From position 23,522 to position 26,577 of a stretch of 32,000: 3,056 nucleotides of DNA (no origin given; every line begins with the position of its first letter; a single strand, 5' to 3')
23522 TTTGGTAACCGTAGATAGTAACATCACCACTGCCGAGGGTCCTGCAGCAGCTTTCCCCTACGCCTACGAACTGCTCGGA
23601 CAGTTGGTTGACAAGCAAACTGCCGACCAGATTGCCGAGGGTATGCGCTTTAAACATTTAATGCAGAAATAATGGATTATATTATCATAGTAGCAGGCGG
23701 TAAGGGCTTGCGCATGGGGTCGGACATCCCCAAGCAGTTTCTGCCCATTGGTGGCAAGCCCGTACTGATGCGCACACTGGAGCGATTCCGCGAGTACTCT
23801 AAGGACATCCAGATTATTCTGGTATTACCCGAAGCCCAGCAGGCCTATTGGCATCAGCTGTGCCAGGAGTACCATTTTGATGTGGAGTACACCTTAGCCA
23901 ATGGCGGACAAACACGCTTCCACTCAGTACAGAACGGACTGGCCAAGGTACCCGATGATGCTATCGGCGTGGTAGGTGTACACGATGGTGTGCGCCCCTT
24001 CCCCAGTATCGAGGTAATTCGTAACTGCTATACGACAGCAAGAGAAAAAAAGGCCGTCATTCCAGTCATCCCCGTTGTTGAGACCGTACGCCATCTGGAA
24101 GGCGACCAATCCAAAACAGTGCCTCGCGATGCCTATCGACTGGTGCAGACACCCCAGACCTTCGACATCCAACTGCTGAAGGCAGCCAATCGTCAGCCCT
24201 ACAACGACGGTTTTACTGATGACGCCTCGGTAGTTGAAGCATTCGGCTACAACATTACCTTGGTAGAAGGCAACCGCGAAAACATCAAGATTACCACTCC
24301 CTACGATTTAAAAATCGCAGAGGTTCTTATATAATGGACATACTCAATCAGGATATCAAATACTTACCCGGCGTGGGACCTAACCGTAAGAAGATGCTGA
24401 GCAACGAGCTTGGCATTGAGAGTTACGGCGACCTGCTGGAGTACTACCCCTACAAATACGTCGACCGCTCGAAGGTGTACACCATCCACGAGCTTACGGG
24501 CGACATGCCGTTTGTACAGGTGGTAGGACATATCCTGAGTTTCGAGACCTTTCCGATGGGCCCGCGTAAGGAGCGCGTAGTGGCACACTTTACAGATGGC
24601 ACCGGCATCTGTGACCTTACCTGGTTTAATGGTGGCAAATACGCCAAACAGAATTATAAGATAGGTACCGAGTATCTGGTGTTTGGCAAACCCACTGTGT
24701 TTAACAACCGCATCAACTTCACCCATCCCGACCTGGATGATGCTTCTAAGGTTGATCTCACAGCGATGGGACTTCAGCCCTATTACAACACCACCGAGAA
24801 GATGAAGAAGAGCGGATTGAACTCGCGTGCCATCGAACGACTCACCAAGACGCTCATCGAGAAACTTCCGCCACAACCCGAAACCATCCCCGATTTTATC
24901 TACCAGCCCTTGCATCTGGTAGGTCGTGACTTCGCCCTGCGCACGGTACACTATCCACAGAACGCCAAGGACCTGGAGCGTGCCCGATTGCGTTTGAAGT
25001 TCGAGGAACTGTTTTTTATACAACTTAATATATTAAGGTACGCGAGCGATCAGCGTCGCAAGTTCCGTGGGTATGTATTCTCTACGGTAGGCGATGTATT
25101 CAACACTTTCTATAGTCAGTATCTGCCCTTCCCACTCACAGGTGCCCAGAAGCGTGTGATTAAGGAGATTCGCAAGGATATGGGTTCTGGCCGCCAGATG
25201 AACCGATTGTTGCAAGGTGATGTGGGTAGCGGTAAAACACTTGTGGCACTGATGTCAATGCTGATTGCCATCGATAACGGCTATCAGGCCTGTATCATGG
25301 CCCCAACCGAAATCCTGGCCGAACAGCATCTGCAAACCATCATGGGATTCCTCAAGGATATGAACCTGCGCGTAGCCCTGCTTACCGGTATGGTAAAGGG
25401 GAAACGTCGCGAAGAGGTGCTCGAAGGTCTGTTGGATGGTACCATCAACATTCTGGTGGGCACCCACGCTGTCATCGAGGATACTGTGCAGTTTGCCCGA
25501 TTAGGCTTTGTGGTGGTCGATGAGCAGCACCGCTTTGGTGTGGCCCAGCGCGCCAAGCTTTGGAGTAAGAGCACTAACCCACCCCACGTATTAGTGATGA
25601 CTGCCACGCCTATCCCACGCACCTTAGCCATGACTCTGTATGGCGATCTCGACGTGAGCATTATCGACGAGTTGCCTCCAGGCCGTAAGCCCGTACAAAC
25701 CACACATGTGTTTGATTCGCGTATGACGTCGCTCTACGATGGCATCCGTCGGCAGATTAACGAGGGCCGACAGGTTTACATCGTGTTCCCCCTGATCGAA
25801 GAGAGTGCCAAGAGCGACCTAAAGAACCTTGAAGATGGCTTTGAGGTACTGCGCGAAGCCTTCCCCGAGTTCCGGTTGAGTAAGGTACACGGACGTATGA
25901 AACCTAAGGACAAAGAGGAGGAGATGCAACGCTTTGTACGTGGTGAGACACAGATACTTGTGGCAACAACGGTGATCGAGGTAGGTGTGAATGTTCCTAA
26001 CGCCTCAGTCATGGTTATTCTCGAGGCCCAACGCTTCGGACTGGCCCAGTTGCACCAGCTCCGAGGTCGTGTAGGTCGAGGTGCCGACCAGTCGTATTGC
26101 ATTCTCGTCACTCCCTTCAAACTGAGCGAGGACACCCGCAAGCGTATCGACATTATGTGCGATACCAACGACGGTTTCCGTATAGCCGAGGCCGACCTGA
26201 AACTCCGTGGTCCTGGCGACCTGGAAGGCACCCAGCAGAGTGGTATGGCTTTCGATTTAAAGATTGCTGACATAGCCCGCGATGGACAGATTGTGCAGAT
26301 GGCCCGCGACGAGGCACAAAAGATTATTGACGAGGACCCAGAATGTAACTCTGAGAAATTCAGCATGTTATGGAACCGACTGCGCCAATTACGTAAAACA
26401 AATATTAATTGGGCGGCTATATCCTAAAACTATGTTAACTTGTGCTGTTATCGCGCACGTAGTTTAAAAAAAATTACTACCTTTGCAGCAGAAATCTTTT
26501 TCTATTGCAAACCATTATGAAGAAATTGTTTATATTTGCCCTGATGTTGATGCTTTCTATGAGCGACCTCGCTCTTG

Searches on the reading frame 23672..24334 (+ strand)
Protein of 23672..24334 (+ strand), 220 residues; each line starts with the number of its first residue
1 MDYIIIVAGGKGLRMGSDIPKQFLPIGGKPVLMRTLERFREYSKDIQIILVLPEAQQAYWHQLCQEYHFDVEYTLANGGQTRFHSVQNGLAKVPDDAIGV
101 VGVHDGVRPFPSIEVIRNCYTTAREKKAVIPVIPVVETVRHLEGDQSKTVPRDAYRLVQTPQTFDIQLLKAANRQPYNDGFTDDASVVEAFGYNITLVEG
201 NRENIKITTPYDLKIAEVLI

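Call 8: search_protein_families(library=ncbifam, proteins=[window:23672-24334:+], max_evalue=0.01)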
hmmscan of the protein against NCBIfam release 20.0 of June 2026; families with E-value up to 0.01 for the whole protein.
window:23672-24334:+ (220 aa): 28 families (the best 25 are shown)
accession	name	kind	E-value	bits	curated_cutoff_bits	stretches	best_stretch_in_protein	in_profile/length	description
NF001186.0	PRK00155.2-3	equivalog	3e-102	340.8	253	1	2-220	5-222/224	2-C-methyl-D-erythritol 4-phosphate cytidylyltransferase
TIGR00453.1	ispD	equivalog_domain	2.7e-60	203.5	181.3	1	4-219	2-218/219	2-C-methyl-D-erythritol 4-phosphate cytidylyltransferase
NF006899.0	PRK09382.1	equivalog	2.9e-49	168.2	417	1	4-217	9-217/387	bifunctional 2-C-methyl-D-erythritol 4-phosphate cytidylyltransferase/2-C-methyl-D-erythritol 2,4-cyclodiphosphate synthase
NF009924.0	PRK13385.1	subfamily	1.4e-43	149.1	342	1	3-220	3-223/230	2-C-methyl-D-erythritol 4-phosphate cytidylyltransferase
NF001183.0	PRK00155.1-3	subfamily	1.5e-39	135.7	166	1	1-220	1-231/237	D-ribitol-5-phosphate cytidylyltransferase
TIGR03310.1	matur_MocA_YgfJ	equivalog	7.1e-10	39.2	186.45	1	5-132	3-126/188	molybdenum cofactor cytidylyltransferase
TIGR01173.1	glmU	equivalog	3.5e-08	32.7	366.85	1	4-128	3-122/452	bifunctional UDP-N-acetylglucosamine diphosphorylase/glucosamine-1-phosphate N-acetyltransferase GlmU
NF010932.0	PRK14352.1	equivalog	3.8e-08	32.4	611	1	4-133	9-136/488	bifunctional UDP-N-acetylglucosamine diphosphorylase/glucosamine-1-phosphate N-acetyltransferase GlmU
NF010939.0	PRK14359.1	equivalog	3e-07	29.4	592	1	4-52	5-53/430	bifunctional UDP-N-acetylglucosamine diphosphorylase/glucosamine-1-phosphate N-acetyltransferase GlmU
NF010933.0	PRK14353.1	equivalog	1.1e-06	27.5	505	1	4-129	8-130/453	bifunctional UDP-N-acetylglucosamine diphosphorylase/glucosamine-1-phosphate N-acetyltransferase GlmU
NF002741.0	PRK02726.1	equivalog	3.1e-06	26.9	179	1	4-93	10-91/200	molybdenum cofactor guanylyltransferase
NF011056.0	PRK14489.1-1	equivalog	3.4e-06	26.4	379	1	5-131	9-121/363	bifunctional molybdenum cofactor guanylyltransferase MobA/molybdopterin-guanine dinucleotide biosynthesis adaptor protein MobB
TIGR03992.1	Arch_glmU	subfamily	5.4e-06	25.5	292.1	1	4-76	3-79/393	bifunctional sugar-1-phosphate nucleotidylyltransferase/acetyltransferase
NF001457.0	PRK00317.1-3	equivalog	1.6e-05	24.5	164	1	4-58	4-56/200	molybdenum cofactor guanylyltransferase MobA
NF010940.0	PRK14360.1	equivalog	1.7e-05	23.6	602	1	4-120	4-116/452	bifunctional UDP-N-acetylglucosamine diphosphorylase/glucosamine-1-phosphate N-acetyltransferase GlmU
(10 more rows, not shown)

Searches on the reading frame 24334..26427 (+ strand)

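Call 8: search_protein_families(library=ncbifam, proteins=[window:24334-26427:+], max_evalue=0.01)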
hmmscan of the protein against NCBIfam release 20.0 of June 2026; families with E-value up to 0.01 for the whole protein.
window:24334-26427:+ (697 aa): 46 families (the best 25 are shown)
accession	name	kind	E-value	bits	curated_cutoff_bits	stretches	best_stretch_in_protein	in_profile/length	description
NF008165.0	PRK10917.1-3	equivalog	2.8e-267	888.7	711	1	3-695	5-690/692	ATP-dependent DNA helicase RecG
NF008168.0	PRK10917.2-2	equivalog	5.2e-251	835.3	718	1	4-691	109-789/795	ATP-dependent DNA helicase RecG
TIGR00643.1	recG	equivalog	1.6e-213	710.9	659.4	1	26-661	1-629/629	ATP-dependent DNA helicase RecG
NF008170.0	PRK10917.2-4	equivalog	1.4e-211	704.7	975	1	4-684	129-813/826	ATP-dependent DNA helicase RecG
NF008164.0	PRK10917.1-2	equivalog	3.3e-198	660.3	785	1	4-677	11-683/704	ATP-dependent DNA helicase RecG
NF008163.0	PRK10917.1-1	equivalog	1.9e-195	651.2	796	1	5-672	8-675/692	ATP-dependent DNA helicase RecG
NF008166.0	PRK10917.1-4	equivalog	5.2e-188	626.4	864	1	24-676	28-692/705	ATP-dependent DNA helicase RecG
NF008167.0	PRK10917.2-1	equivalog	1.6e-175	585.3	995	1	14-674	12-722/744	ATP-dependent DNA helicase RecG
TIGR00580.2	mfd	equivalog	6.5e-115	385.5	800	1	226-638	394-799/907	transcription-repair coupling factor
NF008169.0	PRK10917.2-3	equivalog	8.1e-106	354.9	555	1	24-663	12-605/610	ATP-dependent DNA helicase RecG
NF007966.0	PRK10689.1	equivalog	4.7e-82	276.3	1329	1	240-638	574-966/1148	transcription-repair coupling factor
NF010337.0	PRK13766.1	equivalog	3.2e-18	65.2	610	2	297-426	39-173/781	Hef nuclease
NF004067.0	PRK05580.1-4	equivalog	7.5e-14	51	763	1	264-405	201-334/737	primosomal protein N'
TIGR00595.1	priA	equivalog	8.6e-14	51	230.35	2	292-403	1-107/509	replication restart helicase PriA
NF004071.0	PRK05580.2-3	equivalog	9.9e-14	50.2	1105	1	252-409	186-338/735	primosomal protein N'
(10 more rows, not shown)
